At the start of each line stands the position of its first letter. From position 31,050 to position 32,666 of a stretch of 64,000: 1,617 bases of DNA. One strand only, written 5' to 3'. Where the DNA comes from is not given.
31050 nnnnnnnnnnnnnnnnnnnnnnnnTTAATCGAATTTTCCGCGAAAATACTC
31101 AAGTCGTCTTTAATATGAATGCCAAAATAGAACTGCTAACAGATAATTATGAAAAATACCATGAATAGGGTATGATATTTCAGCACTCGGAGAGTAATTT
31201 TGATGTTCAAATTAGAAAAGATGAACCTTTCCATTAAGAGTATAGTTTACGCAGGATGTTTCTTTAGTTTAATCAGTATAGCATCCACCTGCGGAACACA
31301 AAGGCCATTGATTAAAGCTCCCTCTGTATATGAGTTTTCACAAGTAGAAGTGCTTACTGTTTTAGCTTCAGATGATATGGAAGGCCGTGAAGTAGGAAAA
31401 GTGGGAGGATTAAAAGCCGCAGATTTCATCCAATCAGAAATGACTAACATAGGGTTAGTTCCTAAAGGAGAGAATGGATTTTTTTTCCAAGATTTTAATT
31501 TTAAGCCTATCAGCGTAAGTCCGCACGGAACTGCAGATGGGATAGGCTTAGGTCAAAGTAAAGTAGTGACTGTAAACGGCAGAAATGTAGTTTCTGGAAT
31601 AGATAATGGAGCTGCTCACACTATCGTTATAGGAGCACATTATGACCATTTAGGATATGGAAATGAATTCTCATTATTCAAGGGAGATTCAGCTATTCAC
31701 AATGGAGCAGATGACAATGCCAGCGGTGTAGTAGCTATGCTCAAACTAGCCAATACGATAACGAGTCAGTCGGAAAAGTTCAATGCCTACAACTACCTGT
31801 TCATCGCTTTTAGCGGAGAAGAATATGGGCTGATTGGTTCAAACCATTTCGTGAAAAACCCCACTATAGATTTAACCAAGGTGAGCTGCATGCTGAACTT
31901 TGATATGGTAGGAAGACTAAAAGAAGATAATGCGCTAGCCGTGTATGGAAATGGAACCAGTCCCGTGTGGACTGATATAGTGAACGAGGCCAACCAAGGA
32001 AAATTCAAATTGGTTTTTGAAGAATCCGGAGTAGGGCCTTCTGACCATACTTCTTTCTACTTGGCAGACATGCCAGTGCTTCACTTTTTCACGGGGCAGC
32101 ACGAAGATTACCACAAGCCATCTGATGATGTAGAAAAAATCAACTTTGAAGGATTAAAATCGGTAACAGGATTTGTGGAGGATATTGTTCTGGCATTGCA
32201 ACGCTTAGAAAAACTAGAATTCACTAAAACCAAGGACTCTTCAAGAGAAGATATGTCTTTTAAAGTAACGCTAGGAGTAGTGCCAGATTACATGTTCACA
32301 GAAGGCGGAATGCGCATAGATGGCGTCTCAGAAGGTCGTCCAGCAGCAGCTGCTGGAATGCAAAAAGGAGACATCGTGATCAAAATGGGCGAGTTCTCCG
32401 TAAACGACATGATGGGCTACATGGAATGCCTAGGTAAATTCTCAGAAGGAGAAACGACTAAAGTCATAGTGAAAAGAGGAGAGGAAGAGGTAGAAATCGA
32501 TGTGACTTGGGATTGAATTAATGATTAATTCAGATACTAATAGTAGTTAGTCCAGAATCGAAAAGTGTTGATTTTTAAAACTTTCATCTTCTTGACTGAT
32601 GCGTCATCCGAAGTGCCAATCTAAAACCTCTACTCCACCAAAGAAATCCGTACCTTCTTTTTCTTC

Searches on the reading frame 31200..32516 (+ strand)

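Call 41: search_protein_families(library=pfam, proteins=[window:31200-32516:+], max_evalue=0.00001)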
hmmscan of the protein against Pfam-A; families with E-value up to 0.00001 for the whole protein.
window:31200-32516:+ (438 aa): 4 families
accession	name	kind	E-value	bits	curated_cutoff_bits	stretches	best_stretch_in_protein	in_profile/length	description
PF04389.22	Peptidase_M28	-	3e-39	135.2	21.3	1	129-323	1-186/193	Peptidase family M28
PF13180.12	PDZ_2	-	6.5e-08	33.2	27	1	369-436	12-79/80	PDZ domain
PF01546.33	Peptidase_M20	-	7.5e-06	26.4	24.6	0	144-312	2-189/206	Peptidase family M20/M25/M40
PF05450.20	Nicastrin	-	9.9e-06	25.7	25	0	167-234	19-95/218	Nicastrin large lobe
